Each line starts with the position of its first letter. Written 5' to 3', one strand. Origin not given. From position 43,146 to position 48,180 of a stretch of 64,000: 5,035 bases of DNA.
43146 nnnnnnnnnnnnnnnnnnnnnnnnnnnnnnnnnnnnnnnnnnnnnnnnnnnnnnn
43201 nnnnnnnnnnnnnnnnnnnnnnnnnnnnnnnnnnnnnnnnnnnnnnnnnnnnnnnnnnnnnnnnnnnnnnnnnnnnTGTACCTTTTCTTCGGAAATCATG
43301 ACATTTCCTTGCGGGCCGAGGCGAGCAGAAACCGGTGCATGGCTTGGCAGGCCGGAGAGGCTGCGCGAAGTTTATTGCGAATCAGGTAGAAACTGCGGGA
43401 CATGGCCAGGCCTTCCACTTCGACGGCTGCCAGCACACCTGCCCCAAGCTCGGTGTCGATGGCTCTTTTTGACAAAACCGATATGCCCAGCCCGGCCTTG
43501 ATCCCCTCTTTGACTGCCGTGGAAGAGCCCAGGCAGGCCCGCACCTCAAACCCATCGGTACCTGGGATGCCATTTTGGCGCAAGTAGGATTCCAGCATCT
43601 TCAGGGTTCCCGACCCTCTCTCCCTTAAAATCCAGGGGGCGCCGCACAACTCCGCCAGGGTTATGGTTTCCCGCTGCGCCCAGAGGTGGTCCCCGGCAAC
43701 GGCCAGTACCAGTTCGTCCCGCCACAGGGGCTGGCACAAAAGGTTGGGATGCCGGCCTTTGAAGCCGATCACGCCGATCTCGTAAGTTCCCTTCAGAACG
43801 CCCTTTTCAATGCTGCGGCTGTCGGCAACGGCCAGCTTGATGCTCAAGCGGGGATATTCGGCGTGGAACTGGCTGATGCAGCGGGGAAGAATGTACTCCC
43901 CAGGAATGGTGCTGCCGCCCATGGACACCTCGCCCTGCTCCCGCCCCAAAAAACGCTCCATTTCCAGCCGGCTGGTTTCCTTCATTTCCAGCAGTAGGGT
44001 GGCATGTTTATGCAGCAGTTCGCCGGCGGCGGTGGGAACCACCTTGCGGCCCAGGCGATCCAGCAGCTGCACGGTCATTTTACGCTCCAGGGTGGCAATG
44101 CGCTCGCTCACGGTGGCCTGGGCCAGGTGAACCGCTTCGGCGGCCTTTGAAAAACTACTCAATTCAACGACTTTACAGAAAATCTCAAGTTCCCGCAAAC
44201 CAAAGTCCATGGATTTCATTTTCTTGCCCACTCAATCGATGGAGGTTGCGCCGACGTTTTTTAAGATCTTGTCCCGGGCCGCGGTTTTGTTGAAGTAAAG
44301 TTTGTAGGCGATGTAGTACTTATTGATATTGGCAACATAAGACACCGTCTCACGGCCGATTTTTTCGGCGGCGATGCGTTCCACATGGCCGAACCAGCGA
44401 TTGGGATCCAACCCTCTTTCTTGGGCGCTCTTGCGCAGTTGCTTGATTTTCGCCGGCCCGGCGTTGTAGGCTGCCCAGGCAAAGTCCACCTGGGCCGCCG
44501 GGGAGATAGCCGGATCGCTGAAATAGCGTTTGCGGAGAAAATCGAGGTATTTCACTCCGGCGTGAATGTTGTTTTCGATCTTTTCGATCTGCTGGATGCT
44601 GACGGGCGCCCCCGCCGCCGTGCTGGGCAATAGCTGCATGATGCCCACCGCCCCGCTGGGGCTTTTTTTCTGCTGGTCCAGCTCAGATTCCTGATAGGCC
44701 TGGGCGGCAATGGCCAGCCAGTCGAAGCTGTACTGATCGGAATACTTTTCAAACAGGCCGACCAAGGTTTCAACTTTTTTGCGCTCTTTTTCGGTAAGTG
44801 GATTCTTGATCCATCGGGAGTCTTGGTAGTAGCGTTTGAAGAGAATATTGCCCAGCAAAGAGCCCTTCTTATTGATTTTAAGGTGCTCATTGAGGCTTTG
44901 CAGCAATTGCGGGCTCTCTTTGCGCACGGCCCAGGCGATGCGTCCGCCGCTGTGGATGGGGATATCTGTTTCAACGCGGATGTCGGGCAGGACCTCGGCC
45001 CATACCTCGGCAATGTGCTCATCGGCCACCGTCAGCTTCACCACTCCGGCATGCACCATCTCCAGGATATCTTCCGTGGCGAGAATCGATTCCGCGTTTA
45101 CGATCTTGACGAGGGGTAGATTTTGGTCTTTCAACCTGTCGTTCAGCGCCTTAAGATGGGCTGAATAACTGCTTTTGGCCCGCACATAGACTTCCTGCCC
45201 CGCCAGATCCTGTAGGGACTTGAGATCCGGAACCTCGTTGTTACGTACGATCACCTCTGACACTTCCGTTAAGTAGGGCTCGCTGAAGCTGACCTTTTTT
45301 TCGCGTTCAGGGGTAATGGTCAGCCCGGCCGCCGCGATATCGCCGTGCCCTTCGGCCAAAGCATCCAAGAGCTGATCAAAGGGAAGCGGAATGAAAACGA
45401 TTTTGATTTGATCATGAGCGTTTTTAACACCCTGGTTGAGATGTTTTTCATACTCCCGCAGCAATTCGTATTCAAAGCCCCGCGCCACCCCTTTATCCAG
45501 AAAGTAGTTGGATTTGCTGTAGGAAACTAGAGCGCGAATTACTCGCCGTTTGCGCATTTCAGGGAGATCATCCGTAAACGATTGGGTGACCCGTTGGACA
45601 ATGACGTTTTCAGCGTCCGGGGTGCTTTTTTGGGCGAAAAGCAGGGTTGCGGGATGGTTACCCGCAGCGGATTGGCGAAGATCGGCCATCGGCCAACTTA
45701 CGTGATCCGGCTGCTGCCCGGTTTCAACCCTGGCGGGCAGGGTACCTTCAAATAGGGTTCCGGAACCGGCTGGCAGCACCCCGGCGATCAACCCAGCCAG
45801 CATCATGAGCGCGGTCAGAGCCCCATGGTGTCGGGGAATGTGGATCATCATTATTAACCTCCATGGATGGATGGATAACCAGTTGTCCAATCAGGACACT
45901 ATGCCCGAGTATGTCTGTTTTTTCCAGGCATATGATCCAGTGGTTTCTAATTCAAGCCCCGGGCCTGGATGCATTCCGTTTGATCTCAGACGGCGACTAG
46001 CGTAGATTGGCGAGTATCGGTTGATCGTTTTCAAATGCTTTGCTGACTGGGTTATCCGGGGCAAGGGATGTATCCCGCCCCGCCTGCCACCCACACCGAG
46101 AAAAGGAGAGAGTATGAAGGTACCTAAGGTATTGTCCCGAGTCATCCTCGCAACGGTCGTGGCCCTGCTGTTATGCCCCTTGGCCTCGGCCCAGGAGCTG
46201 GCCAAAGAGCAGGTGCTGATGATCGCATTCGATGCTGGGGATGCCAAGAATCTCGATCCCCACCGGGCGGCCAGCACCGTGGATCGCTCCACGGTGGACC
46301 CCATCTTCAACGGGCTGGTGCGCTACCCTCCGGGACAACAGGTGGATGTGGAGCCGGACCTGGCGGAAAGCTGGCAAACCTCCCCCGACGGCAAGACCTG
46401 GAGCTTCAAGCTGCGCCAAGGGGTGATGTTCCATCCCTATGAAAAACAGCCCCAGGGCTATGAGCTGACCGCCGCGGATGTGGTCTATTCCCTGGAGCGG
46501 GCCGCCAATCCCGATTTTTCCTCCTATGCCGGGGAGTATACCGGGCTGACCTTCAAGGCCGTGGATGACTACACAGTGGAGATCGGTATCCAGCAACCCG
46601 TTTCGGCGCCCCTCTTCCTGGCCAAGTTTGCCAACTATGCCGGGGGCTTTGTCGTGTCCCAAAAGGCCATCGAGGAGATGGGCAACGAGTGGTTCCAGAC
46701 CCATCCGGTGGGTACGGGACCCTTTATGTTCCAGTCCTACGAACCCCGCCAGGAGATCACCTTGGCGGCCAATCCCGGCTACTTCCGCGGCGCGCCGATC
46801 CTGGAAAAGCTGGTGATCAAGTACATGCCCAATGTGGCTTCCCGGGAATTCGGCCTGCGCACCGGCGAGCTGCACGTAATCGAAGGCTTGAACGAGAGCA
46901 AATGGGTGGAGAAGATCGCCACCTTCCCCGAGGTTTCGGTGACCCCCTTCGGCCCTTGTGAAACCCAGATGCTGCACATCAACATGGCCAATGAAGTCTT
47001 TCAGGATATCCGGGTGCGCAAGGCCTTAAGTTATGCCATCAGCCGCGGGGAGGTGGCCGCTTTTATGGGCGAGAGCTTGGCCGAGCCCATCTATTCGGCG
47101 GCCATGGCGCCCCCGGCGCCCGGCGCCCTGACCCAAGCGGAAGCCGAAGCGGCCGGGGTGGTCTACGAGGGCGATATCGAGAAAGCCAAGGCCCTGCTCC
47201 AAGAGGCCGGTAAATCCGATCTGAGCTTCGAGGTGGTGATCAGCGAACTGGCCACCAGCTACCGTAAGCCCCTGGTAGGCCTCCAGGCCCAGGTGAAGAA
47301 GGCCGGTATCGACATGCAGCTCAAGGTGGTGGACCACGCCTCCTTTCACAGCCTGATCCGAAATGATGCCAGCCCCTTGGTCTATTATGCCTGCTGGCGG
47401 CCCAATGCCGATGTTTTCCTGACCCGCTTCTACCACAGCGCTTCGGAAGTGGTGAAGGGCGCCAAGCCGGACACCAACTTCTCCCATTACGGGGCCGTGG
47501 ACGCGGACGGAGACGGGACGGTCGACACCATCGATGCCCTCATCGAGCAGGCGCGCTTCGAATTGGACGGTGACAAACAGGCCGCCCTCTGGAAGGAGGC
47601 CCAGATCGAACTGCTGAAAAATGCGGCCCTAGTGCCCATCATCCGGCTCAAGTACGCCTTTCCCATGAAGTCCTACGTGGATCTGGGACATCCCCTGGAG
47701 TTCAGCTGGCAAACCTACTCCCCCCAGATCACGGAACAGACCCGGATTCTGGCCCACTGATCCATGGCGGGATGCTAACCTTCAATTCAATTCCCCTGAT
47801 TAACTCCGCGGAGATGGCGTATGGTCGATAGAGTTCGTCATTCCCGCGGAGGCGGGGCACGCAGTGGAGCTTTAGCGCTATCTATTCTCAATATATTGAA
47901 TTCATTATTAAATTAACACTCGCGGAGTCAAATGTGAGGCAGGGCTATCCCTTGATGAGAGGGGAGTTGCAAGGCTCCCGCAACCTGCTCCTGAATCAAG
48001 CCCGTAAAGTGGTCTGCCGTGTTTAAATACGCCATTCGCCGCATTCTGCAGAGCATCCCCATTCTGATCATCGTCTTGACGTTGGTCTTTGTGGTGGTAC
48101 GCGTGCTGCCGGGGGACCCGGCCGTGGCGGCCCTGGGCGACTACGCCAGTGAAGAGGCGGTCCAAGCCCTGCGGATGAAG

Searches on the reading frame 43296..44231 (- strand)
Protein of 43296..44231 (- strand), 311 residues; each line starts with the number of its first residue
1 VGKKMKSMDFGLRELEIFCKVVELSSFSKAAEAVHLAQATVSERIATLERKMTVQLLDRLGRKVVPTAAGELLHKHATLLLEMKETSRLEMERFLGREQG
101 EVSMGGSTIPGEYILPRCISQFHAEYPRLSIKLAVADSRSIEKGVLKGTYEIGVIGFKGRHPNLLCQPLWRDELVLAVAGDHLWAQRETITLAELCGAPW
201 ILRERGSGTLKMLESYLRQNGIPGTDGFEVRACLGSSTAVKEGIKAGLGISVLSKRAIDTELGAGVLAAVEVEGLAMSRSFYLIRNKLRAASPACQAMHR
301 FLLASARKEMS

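Call 10: search_protein_families(library=pfam, proteins=[window:43296-44231:-])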
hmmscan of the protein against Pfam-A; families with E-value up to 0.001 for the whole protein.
window:43296-44231:- (311 aa): 3 families
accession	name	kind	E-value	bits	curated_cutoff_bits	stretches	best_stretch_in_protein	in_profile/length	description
PF03466.25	LysR_substrate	-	1.3e-44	152.5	28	1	97-305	3-207/209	LysR substrate binding domain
PF00126.33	HTH_1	-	5.1e-19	68.4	26.6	1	12-71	1-60/60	Bacterial regulatory helix-turn-helix protein, lysR family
PF12727.12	PBP_like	-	0.0008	19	27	0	197-260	93-156/193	PBP superfamily domain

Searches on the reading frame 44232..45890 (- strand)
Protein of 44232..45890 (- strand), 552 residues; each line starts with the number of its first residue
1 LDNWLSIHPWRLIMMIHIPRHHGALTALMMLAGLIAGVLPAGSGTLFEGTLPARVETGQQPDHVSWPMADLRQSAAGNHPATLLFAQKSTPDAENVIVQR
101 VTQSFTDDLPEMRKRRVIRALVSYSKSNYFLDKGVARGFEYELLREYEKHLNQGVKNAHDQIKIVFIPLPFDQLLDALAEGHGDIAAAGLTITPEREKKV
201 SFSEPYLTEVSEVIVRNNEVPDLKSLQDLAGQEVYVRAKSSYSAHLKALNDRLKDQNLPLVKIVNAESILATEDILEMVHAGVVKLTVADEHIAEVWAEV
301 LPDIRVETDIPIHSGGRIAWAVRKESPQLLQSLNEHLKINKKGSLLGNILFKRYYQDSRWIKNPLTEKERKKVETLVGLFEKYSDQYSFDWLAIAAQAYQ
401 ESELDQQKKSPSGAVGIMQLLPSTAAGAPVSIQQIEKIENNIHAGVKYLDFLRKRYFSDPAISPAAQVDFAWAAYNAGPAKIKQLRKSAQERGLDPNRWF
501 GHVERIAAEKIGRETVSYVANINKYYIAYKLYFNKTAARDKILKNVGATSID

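Call 10: search_protein_families(library=pfam, proteins=[window:44232-45890:-])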
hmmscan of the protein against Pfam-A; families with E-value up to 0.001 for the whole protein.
window:44232-45890:- (552 aa): 3 families
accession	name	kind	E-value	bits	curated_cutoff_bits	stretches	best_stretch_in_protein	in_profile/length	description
PF00497.25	SBP_bac_3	-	3.8e-21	75.7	26.4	1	127-343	12-119/132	Bacterial extracellular solute-binding proteins, family 3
PF01464.25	SLT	-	2.7e-18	66.1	21.3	1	379-492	2-111/117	Transglycosylase SLT domain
PF10613.14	Lig_chan-Glu_bd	-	1.4e-05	25.6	30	1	170-217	66-113/115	Ligated ion channel L-glutamate- and glycine-binding site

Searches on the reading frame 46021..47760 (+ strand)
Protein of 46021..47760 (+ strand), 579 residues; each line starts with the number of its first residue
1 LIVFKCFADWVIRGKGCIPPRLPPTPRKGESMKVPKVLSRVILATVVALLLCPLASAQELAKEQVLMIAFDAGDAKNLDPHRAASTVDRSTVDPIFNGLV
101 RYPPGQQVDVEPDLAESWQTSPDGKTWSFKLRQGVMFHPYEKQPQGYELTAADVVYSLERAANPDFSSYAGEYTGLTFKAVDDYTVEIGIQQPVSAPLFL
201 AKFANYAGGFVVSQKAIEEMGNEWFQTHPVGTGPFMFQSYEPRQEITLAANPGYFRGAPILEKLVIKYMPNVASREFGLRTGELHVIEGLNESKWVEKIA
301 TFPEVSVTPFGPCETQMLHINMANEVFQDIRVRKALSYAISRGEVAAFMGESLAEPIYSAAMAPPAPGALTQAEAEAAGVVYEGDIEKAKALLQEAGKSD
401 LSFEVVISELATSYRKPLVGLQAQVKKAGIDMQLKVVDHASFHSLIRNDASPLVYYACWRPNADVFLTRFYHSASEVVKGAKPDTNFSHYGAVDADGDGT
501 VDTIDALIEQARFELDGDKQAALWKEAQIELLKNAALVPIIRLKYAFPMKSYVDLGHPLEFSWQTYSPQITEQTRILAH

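Call 10: search_protein_families(library=pfam, proteins=[window:46021-47760:+])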
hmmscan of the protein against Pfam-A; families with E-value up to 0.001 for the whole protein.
window:46021-47760:+ (579 aa): 1 family
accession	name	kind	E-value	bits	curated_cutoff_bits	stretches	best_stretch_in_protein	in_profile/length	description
PF00496.27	SBP_bac_5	-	5e-70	236.9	32.4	1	110-473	2-363/368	Bacterial extracellular solute-binding proteins, family 5 Middle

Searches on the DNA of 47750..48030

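Call 69: search_rna_families(source=window, start=47750, end=48030, threshold=evalue, max_evalue=5)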
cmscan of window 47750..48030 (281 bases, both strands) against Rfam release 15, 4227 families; matches with E-value up to 5: 0.
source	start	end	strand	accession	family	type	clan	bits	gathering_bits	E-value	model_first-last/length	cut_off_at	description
